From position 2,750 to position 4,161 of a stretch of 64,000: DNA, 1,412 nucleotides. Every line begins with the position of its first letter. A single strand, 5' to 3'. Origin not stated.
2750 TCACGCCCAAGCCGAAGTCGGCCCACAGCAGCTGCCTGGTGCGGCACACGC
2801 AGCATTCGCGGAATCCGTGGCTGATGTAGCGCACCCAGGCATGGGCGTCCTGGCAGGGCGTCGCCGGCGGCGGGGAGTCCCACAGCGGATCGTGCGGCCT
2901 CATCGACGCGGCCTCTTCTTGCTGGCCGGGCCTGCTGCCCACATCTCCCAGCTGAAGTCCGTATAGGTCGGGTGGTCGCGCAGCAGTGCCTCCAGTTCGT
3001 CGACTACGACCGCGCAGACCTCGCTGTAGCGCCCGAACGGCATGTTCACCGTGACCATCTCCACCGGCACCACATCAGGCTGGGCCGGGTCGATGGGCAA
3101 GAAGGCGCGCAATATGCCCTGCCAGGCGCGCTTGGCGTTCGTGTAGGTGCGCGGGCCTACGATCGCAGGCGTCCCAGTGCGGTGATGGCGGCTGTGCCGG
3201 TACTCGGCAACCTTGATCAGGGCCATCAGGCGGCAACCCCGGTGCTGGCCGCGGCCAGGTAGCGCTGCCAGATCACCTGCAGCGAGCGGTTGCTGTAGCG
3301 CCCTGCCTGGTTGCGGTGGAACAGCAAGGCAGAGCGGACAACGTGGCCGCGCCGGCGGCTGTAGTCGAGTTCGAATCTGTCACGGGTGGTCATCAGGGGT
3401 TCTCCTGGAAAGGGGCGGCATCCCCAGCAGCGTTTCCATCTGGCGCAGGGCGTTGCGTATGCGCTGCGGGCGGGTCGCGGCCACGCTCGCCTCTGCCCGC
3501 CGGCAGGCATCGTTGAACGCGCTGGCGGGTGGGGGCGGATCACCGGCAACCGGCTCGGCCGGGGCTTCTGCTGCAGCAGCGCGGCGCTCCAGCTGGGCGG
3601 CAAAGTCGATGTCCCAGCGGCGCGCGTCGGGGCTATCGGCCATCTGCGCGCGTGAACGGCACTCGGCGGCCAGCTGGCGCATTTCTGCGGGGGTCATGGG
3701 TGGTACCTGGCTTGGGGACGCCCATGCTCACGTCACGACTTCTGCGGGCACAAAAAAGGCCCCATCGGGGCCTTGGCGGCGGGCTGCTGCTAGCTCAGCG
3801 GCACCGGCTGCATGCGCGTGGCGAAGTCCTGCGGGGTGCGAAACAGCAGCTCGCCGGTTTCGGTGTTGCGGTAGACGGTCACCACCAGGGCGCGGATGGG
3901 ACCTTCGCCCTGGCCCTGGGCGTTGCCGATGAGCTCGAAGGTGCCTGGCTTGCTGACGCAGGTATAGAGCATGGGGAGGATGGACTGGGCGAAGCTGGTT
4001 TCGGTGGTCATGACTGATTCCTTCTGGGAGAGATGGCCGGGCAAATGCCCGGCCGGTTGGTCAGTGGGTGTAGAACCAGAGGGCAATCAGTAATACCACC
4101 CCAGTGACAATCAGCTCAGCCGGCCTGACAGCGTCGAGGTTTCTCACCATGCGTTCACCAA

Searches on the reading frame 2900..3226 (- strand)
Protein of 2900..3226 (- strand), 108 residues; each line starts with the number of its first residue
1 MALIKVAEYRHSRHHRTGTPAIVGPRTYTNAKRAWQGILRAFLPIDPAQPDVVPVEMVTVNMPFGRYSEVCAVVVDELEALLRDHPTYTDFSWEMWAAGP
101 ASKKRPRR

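Call 12: search_protein_families(library=pfam, proteins=[window:2900-3226:-], max_evalue=0.01)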
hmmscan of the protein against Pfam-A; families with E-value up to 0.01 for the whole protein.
window:2900-3226:- (108 aa): 0 families

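Call 41: find_encoding_contigs(protein=window:2900-3226:-, flank=10000, max_places=6)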
Protein window:2900-3226:- (108 aa): 1 contig read that carries it; 1 place shown.
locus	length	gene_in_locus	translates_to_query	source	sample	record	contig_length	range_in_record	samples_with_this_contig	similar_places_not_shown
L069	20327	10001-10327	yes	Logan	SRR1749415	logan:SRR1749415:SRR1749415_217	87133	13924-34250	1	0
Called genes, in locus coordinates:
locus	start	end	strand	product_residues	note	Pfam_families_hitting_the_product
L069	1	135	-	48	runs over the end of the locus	-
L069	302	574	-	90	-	-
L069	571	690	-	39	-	-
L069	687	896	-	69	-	-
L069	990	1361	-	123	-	PF24751:DUF7696 (faint)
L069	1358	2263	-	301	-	PF08346:AntA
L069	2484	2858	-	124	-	-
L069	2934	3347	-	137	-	-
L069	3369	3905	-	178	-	-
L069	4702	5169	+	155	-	-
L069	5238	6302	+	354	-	-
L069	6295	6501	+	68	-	-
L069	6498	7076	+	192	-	-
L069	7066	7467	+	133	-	-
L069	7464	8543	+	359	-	PF02151:UVR (weak)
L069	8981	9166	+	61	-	-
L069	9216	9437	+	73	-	-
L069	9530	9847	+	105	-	-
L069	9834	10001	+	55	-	-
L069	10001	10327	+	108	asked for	-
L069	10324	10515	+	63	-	-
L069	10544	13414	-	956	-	PF13362:Toprim_3, PF13662:Toprim_4 (faint)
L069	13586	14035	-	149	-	PF08774:VRR_NUC (weak)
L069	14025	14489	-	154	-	PF18909:dGTP_diPhyd_N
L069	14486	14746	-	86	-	-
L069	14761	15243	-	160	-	PF00436:SSB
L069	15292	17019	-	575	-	PF00270:DEAD, PF04851:ResIII, PF18766:SWI2_SNF2 (weak), PF00271:Helicase_C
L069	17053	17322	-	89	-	-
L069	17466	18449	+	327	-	PF12684:DUF3799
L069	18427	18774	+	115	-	-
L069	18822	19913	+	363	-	-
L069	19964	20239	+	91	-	PF00216:Bac_DNA_binding, PF18291:HU-HIG (weak)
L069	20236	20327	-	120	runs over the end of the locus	-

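Call 44: search_protein_families(library=pfam, proteins=[L069:17053-17322:-, L069:18427-18774:+, L069:18822-19913:+, L069:8981-9166:+, L069:9216-9437:+, L069:9530-9847:+, L069:9834-10001:+, L069:10324-10515:+, L069:3369-3905:-, L069:2934-3347:-], max_evalue=0.1)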
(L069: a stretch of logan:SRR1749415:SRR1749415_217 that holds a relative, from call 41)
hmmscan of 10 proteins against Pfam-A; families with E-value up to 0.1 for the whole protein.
L069:17053-17322:- (89 aa): 3 families
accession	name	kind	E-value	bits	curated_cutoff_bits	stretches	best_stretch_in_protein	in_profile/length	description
PF19284.4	Arc_MA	-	0.0085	16.6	28.5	1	24-86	16-70/108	Arc MA domain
PF01527.26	HTH_Tnp_1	-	0.015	16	24.1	1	36-80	24-74/75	Transposase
PF13443.12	HTH_26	-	0.099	13.3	22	0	37-62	12-37/63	Cro/C1-type HTH DNA-binding domain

L069:18427-18774:+ (115 aa): 0 families

L069:18822-19913:+ (363 aa): 0 families

L069:8981-9166:+ (61 aa): 0 families

L069:9216-9437:+ (73 aa): 0 families

L069:9530-9847:+ (105 aa): 0 families

L069:9834-10001:+ (55 aa): 0 families

L069:10324-10515:+ (63 aa): 0 families

L069:3369-3905:- (178 aa): 0 families

L069:2934-3347:- (137 aa): 0 families

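Call 55: find_related_loci(query=L069:17053-17322:-, collection=viral_contigs, flank=10000)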
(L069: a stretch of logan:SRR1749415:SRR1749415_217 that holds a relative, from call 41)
Query L069:17053-17322:- (89 aa) in viral_contigs; peptide patterns used: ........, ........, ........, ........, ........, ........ (x = any residue, [..] = any of these).
20 stretches matched a pattern, but none encodes a relative of the query by tblastn (E <= 1e-3).

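Call 57: find_homologous_proteins(query=L069:17053-17322:-)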
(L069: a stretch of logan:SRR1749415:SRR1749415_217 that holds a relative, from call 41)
Query L069:17053-17322:- (89 aa): 1 proteins with E <= 0.001 among 3 candidates.
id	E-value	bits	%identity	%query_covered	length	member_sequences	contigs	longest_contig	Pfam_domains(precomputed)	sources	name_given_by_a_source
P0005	8.6e-51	187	100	100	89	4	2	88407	-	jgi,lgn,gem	-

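Call 58: find_encoding_contigs(protein=P0005, flank=10000, max_places=4)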
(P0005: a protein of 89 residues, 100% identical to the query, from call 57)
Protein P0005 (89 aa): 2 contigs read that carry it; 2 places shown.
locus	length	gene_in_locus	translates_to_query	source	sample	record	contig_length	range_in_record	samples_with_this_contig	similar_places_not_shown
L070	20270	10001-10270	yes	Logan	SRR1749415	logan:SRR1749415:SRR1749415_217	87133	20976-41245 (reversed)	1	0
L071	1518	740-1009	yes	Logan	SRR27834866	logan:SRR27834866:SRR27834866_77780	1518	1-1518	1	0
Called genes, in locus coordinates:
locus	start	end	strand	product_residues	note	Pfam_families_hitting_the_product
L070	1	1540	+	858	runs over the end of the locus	PF21446:Gp34_trimer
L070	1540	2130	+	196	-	PF09636:XkdW, PF14301:DUF4376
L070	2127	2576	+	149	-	-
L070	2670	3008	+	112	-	-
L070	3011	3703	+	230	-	-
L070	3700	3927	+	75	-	-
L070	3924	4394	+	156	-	-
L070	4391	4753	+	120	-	-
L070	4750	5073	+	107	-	-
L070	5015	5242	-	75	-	-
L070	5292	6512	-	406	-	PF13356:Arm-DNA-bind_3, PF00589:Phage_integrase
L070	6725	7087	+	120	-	-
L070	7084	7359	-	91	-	PF00216:Bac_DNA_binding, PF18291:HU-HIG (weak)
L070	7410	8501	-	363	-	-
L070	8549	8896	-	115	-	-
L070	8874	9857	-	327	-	PF12684:DUF3799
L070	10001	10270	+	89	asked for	-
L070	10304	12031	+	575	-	PF00270:DEAD, PF04851:ResIII, PF18766:SWI2_SNF2 (weak), PF00271:Helicase_C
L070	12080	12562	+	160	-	PF00436:SSB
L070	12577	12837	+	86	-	-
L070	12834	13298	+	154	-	PF18909:dGTP_diPhyd_N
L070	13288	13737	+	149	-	PF08774:VRR_NUC (weak)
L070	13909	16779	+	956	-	PF13362:Toprim_3, PF13662:Toprim_4 (faint)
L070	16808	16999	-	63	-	-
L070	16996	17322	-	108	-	-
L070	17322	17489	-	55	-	-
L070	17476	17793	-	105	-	-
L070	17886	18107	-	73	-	-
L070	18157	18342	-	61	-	-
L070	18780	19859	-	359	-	PF02151:UVR (weak)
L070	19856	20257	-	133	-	-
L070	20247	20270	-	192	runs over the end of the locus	-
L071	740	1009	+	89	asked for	-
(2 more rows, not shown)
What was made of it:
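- On P1 C1-type dispersed operator regulon: An integrase is present (call 58).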

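Call 62: search_protein_families(library=phrogs, proteins=[L069:17053-17322:-, L070:6725-7087:+], max_evalue=0.01)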
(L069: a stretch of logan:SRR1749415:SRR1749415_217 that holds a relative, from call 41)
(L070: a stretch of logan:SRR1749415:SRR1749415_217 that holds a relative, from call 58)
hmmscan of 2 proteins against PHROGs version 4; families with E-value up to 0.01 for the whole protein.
L069:17053-17322:- (89 aa): 0 families

L070:6725-7087:+ (120 aa): 1 family
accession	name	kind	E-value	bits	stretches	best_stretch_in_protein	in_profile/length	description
phrog_1556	-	unknown function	0.0035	18.1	0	63-115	24-75/113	-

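Call 74: search_solved_structures(query=L069:17053-17322:-, max_evalue=10)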
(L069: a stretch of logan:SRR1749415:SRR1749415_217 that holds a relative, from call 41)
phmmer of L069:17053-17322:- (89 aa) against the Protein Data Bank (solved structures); distinct sequences matched with E-value up to 10: 7.
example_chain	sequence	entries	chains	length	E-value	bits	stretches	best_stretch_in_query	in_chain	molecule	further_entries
3lg7_A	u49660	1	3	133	0.088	16.5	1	19-82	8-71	4E10_S0_1EZ3A_002_C (T246)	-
5cwc_A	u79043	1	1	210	0.2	15.3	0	9-45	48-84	Designed helical repeat protein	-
3o60_A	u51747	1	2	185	0.78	13.5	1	37-67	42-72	Lin0861 protein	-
3tnu_B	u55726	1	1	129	1.6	12.5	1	17-79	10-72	Keratin, type II cytoskeletal 5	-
9n9g_1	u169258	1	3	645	7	10.4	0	17-68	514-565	Kinetochore protein NDC80 homolog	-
9r1o_A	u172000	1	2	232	8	10.3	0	15-89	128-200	sc-apCC-6-DPH-NR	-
5cwg_A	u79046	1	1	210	9.2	10.1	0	10-45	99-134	Designed helical repeat protein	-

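Call 83: predict_structure(protein=P0005)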
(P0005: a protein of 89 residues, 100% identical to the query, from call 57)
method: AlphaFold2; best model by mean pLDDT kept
length: 89 residues; sequences in the alignment: 1
mean_pLDDT: 79.0   pTM: 0.59
mean pLDDT of the five models: 79.0, 78.9, 76.3, 74.2, 62.7
residues with pLDDT >= 90: 18; 70-90: 49; 50-70: 18; < 50: 4
segments of 3 or more residues with pLDDT < 50: none
pLDDT, mean of each block of 10 residues (from residue 1): 50 76 90 88 73 77 90 90 76
secondary structure, 60 per line:
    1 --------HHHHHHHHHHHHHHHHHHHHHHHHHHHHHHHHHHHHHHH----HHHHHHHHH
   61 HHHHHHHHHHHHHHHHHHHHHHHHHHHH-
elements in order: H9-47 H52-88
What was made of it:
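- Tried and rejected: The single-sequence AF2 model gave only two long helices (call 83).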

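Call 102: search_protein_families(library=pfam, alignment_id=A4, max_evalue=1)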
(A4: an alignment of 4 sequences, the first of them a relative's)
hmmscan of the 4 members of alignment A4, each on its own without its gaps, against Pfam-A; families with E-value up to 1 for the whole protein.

A. member 1, L069:17053-17322:- (89 aa): 4 families
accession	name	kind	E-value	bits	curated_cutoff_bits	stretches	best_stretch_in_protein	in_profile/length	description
PF19284.4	Arc_MA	-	0.0085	16.6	28.5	1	24-86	16-70/108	Arc MA domain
PF01527.26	HTH_Tnp_1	-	0.015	16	24.1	1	36-80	24-74/75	Transposase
PF13443.12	HTH_26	-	0.099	13.3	22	1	37-62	12-37/63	Cro/C1-type HTH DNA-binding domain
PF00210.30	Ferritin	-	0.12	12.8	24.5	1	12-89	29-111/142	Ferritin-like domain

B. families by the number of members that match (of 4 scanned): 15 families
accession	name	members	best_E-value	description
PF01527.26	HTH_Tnp_1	2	0.015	Transposase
PF13022.12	HTH_Tnp_1_2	2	0.024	Helix-turn-helix of insertion element transposase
PF13443.12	HTH_26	2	0.033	Cro/C1-type HTH DNA-binding domain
PF02796.21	HTH_7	2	0.11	Helix-turn-helix domain of resolvase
PF19284.4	Arc_MA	1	0.0085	Arc MA domain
PF16677.11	GP3_package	1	0.011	DNA-packaging protein gp3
PF13675.11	PilJ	1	0.051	Type IV pili methyl-accepting chemotaxis transducer N-term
PF13518.12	HTH_28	1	0.089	Helix-turn-helix domain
PF00210.30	Ferritin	1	0.12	Ferritin-like domain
PF10337.15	ArAE_2_N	1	0.14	Putative ER transporter, 6TM, N-terminal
PF01902.24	Diphthami_syn_2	1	0.15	Diphthamide synthase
PF07303.18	Occludin_ELL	1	0.15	Occludin homology domain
PF05549.16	Allexi_40kDa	1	0.21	Allexivirus 40kDa protein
PF09339.16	HTH_IclR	1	0.22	IclR helix-turn-helix domain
PF04294.18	VanW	1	0.23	VanW like protein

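Call 103: search_solved_structures(query=A4, max_evalue=10, show_alignments=2)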
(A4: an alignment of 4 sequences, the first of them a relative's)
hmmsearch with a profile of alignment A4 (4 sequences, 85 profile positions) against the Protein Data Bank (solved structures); distinct sequences matched with E-value up to 10: 4.
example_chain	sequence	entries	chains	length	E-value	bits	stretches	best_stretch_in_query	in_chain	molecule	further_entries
3o60_A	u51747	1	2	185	0.12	15.6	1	32-66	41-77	Lin0861 protein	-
3on2_A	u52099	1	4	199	1.2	12.3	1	30-77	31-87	Probable transcriptional regulator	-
1kug_A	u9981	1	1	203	1.2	12.3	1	14-44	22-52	metalloproteinase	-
1kuf_A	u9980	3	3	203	1.3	12.3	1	14-44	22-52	metalloproteinase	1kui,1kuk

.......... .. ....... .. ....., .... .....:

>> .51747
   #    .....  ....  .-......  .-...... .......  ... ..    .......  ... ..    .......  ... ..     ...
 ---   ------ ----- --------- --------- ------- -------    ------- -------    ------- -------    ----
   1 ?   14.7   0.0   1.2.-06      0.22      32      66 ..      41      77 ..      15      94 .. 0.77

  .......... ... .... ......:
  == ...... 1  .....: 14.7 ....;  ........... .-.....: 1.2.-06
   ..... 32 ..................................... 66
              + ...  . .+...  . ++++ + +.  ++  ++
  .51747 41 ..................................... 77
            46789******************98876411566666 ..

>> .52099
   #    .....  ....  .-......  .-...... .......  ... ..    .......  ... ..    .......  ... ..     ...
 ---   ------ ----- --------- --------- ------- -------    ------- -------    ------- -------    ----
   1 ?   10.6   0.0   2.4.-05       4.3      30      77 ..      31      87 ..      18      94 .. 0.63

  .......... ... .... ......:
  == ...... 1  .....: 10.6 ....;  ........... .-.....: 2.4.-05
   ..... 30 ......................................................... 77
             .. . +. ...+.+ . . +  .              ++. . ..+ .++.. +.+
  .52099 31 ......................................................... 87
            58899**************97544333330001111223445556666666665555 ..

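Call 112: search_dna_similar(query=L070:7084-7359:-, collection=phages, mode=protein, max_rows=30, max_evalue=0.001)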
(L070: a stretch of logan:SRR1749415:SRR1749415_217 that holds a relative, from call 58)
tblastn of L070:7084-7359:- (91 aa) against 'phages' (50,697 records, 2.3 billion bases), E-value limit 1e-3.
Records with a match: 335; places in all: 335; records where one place covers at least 80% of the query: 317.
Best place of each record, by identity: <60% 335.
By first word of the organism name: Salmonella 163; Klebsiella 35; Escherichia 30; Burkholderia 13; Bacillus 12; Bacteriophage 10; Serratia 10; Ralstonia 8; Pseudomonas 7; Shigella 6; and 20 more.
By host as written in the record: - 56; Salmonella enterica 26; Salmonella enterica subsp. enterica serovar Enteritidis PT1 21; Klebsiella pneumoniae 14; Salmonella enterica subsp. enterica serovar Typhimurium 14; Escherichia coli O157:H7 11; Salmonella sp. 10; Escherichia coli 8; and 102 more.
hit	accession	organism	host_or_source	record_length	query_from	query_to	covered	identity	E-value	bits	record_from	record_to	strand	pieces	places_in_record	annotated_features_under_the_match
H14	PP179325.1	Pseudomonas phage Touem01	Pseudomonas syringae 7C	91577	1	91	100%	45.1%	3e-12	66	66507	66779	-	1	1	histone-like DNA-binding protein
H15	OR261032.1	Aeromonas phage ST4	Aeromonas hydrophila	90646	2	90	98%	46.1%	3e-13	69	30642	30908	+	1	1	DNA binding protein | HTH binding protein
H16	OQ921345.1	Bacillus phage SPbetaL5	Bacillus subtilis BEST7003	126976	1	90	99%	41.5%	3e-9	57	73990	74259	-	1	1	hypothetical protein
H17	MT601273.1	Bacillus phage vB_BsuS-Goe12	Bacillus subtilis Delta6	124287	1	90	99%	41.5%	3e-9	57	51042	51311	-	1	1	yonN: histone-like prokaryotic DNA-binding protein family protein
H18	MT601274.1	Bacillus phage vB_BsuS-Goe13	Bacillus subtilis Delta6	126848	1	90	99%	41.5%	3e-9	57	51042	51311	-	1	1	yonN: histone-like prokaryotic DNA-binding protein family protein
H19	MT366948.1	Bacillus phage Hyb3phi3Ts-SPbeta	Bacillus subtilis subsp. subtilis str. ...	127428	1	90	99%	41.5%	3e-9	57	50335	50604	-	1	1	DNA-binding protein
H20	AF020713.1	Bacillus phage SPBc2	-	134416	1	90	99%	41.5%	3e-9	57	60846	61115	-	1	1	yonN: histone-like prokaryotic DNA-binding protein family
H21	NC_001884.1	Bacillus phage SPBc2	Bacillus subtilis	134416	1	90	99%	41.5%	3e-9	57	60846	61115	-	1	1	yonN: DNA binding protein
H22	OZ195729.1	Vibrio phage D69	Seawater and oysters mix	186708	1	91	100%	40.2%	2e-8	55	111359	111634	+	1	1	DNA binding protein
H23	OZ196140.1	Vibrio phage D181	Seawater and oysters mix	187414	1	91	100%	40.2%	2e-8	55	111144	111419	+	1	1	DNA binding protein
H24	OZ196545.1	Vibrio phage D148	Seawater and oysters mix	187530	1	91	100%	40.2%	2e-8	55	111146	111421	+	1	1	DNA binding protein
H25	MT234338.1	Agrobacterium phage OLIVR1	Rhizogenic Agrobacterium biovar 1 ...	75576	1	90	99%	40.0%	3e-11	63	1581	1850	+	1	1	putative DNA-binding protein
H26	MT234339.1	Agrobacterium phage OLIVR2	Rhizogenic Agrobacterium biovar 1 ...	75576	1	90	99%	40.0%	3e-11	63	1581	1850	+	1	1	putative DNA-binding protein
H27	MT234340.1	Agrobacterium phage OLIVR3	Rhizogenic Agrobacterium biovar 1 ...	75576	1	90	99%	40.0%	3e-11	63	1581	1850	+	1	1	putative DNA-binding protein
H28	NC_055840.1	Agrobacterium phage OLIVR1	Rhizogenic Agrobacterium biovar 1 ...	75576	1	90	99%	40.0%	3e-11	63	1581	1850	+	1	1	DNA binding protein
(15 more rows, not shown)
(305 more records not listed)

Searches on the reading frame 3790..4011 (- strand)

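Call 62: search_protein_families(library=phrogs, proteins=[window:3790-4011:-], max_evalue=0.01)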
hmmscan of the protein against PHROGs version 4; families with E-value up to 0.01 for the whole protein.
window:3790-4011:- (73 aa): 1 family
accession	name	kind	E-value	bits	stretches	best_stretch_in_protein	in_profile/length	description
phrog_12584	-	unknown function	7.3e-11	43.3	1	9-70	93-153/168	-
